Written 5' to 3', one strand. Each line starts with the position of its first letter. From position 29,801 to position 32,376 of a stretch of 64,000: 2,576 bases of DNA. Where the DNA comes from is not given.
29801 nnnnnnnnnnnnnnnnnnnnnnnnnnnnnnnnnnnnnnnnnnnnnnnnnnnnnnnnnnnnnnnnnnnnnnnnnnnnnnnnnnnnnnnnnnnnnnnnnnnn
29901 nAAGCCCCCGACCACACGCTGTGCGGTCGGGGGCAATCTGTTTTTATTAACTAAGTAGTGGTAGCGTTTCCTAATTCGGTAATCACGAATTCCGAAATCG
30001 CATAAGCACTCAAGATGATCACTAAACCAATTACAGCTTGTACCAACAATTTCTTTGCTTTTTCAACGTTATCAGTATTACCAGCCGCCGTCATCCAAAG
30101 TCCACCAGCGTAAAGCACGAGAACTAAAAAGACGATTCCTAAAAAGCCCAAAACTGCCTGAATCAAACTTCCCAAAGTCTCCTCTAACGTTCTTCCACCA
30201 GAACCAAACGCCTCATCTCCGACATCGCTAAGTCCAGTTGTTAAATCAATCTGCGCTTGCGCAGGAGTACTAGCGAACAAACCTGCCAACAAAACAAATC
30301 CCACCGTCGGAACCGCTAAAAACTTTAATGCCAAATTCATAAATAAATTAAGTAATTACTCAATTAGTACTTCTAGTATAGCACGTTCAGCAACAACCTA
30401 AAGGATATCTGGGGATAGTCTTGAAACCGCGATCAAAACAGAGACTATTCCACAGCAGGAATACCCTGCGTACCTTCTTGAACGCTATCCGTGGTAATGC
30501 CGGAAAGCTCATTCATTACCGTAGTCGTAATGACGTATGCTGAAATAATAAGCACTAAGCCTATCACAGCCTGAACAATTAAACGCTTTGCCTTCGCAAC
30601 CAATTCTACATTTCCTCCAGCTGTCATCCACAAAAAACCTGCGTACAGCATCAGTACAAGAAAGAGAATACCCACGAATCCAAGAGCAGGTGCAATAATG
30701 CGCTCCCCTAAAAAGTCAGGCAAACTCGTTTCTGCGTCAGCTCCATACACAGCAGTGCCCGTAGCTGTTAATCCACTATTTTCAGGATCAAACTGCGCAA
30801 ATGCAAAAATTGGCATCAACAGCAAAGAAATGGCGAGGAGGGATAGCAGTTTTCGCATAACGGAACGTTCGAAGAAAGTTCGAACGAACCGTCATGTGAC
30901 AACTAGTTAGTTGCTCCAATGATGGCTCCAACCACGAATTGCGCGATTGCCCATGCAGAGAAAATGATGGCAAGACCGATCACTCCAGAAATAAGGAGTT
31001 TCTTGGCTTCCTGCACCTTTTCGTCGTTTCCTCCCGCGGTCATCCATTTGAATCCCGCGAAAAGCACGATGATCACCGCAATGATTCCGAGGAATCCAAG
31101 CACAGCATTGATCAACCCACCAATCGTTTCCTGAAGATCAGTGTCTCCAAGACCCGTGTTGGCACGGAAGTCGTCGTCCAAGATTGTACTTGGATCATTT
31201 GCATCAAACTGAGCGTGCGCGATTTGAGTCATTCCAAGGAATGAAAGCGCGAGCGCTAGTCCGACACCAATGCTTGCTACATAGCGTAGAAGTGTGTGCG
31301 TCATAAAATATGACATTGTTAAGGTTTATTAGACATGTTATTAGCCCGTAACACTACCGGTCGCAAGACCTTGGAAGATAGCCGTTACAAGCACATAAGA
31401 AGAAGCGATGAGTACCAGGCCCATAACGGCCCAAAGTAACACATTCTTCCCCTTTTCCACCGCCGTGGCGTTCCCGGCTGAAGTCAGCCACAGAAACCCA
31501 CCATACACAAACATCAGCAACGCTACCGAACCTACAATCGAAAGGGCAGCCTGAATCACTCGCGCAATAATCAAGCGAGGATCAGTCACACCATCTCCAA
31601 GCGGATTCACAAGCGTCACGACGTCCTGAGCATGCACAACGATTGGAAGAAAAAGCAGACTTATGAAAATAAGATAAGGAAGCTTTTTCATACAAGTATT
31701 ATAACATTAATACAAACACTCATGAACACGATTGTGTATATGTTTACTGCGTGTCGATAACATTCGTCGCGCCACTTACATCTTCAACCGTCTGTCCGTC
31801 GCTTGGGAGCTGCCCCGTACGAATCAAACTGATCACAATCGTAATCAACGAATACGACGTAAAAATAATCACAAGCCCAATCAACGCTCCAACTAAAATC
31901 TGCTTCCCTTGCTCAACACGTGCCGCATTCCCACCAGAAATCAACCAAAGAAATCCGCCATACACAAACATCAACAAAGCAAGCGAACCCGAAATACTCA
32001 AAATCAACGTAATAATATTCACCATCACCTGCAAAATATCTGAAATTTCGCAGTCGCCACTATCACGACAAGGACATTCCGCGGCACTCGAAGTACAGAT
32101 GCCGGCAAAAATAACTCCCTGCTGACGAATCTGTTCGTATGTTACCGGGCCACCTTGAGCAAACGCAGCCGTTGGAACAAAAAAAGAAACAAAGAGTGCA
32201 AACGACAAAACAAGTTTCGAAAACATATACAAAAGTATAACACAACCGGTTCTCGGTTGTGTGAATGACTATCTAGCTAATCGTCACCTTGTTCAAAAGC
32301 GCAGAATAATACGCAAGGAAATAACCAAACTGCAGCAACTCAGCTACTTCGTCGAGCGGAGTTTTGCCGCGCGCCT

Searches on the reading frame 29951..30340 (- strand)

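Call 71: search_protein_families(library=pfam, proteins=[window:29951-30340:-], max_evalue=0.001)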
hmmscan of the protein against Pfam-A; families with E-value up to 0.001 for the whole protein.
window:29951-30340:- (129 aa): 2 families
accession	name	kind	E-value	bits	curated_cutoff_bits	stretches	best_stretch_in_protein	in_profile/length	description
PF18895.5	T4SS_pilin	-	5.2e-09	36.5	26.6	1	49-118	2-70/71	Type IV secretion system pilin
PF05545.16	FixQ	-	0.00093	19.5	29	1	59-98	5-44/49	Cbb3-type cytochrome oxidase component FixQ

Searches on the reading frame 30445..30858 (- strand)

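Call 71: search_protein_families(library=pfam, proteins=[window:30445-30858:-], max_evalue=0.001)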
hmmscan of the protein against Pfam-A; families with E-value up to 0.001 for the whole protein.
window:30445-30858:- (137 aa): 1 family
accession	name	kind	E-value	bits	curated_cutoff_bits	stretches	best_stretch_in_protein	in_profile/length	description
PF18895.5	T4SS_pilin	-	6.9e-07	29.7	26.6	1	60-113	17-70/71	Type IV secretion system pilin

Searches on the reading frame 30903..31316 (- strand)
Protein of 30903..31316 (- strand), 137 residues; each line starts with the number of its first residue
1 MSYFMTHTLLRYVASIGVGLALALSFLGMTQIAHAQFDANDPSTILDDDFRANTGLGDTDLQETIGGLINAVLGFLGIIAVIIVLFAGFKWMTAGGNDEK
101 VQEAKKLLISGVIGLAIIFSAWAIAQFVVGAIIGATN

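Call 71: search_protein_families(library=pfam, proteins=[window:30903-31316:-], max_evalue=0.001)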
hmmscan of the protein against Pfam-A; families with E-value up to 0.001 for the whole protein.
window:30903-31316:- (137 aa): 2 families
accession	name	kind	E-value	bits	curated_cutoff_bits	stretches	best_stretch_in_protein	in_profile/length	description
PF18895.5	T4SS_pilin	-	1.6e-13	51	26.6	1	59-128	3-71/71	Type IV secretion system pilin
PF04956.18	TrbC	-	2.2e-06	28.2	27.9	1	23-127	18-97/98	TrbC/VIRB2 pilin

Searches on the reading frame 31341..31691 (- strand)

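Call 71: search_protein_families(library=pfam, proteins=[window:31341-31691:-], max_evalue=0.001)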
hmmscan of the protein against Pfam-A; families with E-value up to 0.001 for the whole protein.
window:31341-31691:- (116 aa): 1 family
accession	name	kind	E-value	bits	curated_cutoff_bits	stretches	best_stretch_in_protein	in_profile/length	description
PF18895.5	T4SS_pilin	-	4.2e-10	40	26.6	1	40-105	7-71/71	Type IV secretion system pilin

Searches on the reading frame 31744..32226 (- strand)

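Call 71: search_protein_families(library=pfam, proteins=[window:31744-32226:-], max_evalue=0.001)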
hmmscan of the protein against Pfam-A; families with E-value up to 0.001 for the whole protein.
window:31744-32226:- (160 aa): 1 family
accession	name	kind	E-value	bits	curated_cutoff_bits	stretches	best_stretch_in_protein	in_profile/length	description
PF18895.5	T4SS_pilin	-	7.8e-08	32.7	26.6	1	66-129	7-69/71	Type IV secretion system pilin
